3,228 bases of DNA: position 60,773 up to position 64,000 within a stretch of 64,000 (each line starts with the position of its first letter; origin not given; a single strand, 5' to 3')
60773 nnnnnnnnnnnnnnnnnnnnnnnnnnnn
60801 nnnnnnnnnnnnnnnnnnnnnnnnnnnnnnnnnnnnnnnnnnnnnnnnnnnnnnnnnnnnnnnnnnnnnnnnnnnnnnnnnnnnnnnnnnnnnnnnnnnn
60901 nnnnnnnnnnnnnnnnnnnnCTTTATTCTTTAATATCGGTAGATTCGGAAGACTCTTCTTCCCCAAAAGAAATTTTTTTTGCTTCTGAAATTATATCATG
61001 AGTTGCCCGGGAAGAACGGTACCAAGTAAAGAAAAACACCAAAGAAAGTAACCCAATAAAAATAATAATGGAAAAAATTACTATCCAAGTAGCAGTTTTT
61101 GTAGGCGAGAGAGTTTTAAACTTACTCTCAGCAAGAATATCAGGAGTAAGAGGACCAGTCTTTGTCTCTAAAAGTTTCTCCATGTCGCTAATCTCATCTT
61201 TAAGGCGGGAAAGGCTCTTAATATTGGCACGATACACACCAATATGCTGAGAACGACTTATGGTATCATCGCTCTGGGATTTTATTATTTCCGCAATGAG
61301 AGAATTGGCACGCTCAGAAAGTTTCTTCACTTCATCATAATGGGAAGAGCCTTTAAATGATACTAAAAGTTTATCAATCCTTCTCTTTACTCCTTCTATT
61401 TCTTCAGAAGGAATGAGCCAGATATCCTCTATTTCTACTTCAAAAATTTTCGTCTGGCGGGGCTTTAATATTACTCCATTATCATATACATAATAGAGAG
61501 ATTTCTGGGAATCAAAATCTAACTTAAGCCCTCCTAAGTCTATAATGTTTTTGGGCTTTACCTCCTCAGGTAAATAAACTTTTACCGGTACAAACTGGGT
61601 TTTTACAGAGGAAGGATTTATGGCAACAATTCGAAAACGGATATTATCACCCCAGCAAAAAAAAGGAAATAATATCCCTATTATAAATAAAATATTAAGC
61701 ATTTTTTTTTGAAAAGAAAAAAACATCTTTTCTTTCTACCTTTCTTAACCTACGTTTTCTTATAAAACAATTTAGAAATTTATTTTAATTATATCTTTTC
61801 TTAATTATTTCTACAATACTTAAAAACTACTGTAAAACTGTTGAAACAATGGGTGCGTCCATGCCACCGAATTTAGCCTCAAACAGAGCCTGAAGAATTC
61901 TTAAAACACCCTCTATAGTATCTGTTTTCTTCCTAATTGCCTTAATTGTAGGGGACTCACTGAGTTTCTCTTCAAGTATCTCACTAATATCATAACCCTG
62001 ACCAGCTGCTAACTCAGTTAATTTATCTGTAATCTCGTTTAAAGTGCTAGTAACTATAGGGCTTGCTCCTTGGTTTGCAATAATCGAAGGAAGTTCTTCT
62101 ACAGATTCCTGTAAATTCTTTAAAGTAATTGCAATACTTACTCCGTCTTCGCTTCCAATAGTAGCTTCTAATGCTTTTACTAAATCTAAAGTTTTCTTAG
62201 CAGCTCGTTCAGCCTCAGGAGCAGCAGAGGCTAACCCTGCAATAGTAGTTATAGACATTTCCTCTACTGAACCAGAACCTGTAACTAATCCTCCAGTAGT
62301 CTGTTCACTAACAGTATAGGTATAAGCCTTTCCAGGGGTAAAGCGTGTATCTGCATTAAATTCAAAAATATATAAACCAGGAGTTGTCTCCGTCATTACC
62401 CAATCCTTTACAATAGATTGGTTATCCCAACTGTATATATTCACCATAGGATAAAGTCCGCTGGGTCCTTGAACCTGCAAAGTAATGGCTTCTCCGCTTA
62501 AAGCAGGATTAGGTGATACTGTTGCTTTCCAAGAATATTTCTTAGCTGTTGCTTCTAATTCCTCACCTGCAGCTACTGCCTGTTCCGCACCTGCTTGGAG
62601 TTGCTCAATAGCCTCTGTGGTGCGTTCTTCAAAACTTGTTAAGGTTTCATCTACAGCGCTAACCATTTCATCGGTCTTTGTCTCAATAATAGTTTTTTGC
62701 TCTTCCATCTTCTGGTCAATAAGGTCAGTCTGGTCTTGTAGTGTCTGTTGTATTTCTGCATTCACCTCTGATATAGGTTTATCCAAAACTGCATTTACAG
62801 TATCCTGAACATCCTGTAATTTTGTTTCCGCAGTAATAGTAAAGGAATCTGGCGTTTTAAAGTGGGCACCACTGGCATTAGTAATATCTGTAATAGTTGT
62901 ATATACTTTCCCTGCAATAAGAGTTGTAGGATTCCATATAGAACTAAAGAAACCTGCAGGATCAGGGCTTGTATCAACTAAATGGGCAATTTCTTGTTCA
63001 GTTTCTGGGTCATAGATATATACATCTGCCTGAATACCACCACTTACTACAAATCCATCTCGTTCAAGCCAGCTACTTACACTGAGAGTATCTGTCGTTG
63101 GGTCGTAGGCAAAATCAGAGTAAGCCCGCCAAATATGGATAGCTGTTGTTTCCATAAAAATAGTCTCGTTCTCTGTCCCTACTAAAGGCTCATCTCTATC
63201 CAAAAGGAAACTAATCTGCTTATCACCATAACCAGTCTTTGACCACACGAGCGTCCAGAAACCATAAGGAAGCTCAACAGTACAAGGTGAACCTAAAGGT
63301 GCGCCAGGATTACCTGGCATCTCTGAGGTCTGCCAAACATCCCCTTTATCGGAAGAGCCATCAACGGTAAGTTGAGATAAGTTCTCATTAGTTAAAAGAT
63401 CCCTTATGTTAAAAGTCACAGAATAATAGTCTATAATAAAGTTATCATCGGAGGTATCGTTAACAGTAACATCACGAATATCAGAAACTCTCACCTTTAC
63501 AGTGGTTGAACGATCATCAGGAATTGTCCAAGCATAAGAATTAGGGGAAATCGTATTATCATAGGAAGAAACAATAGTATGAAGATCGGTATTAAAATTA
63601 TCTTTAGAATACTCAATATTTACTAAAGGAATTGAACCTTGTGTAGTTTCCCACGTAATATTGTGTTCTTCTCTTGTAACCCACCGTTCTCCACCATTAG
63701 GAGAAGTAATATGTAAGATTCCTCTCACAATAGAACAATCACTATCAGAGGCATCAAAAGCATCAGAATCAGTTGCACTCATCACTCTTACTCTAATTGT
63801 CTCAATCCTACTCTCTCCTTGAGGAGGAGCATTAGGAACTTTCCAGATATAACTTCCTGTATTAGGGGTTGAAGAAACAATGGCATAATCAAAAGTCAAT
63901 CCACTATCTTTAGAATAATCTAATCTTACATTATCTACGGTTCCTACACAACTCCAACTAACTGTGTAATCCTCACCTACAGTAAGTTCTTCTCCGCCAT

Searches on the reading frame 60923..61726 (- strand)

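Call 18: search_protein_families(library=pfam, proteins=[window:60923-61726:-], max_evalue=0.0001)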
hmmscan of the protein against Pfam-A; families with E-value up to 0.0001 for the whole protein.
window:60923-61726:- (267 aa): 0 families

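Call 73: search_protein_families(library=pfam, proteins=[window:60923-61726:-], max_evalue=0.01)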
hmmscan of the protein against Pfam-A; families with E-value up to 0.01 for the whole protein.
window:60923-61726:- (267 aa): 1 family
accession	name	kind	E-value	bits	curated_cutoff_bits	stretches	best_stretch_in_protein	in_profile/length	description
PF23735.1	KIF9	-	0.0025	18.4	31.9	1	108-189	39-119/140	Kinesin-like protein KIF9 domain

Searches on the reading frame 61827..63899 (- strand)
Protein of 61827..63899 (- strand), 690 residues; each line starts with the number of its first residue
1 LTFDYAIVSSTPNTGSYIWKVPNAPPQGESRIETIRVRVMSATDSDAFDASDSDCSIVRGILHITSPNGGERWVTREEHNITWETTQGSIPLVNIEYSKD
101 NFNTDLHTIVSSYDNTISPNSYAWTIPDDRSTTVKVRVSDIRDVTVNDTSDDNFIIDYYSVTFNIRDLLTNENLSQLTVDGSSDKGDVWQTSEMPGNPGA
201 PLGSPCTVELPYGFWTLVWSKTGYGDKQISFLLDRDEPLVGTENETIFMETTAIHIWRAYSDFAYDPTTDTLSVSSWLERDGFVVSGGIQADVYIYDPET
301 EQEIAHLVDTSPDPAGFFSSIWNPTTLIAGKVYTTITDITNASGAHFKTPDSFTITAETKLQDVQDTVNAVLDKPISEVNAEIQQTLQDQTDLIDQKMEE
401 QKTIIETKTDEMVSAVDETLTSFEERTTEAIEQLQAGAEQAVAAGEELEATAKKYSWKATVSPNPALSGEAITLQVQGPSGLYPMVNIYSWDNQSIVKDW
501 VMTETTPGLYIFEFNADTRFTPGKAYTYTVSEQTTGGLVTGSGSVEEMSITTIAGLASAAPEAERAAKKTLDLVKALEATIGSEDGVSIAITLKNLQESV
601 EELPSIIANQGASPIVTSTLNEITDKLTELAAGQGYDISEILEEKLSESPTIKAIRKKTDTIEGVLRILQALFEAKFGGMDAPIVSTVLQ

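Call 18: search_protein_families(library=pfam, proteins=[window:61827-63899:-], max_evalue=0.0001)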
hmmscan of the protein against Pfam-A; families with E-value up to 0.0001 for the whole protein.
window:61827-63899:- (690 aa): 0 families

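Call 73: search_protein_families(library=pfam, proteins=[window:61827-63899:-], max_evalue=0.01)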
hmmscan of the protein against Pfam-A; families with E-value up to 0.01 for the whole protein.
window:61827-63899:- (690 aa): 2 families
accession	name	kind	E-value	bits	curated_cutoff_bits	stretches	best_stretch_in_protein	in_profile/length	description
PF01442.23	Apolipoprotein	-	0.0066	16.6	90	1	357-442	9-90/190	Apolipoprotein A1/A4/E domain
PF25257.1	DUF7858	-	0.0069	16.8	27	0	405-504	14-107/170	Family of unknown function (DUF7858)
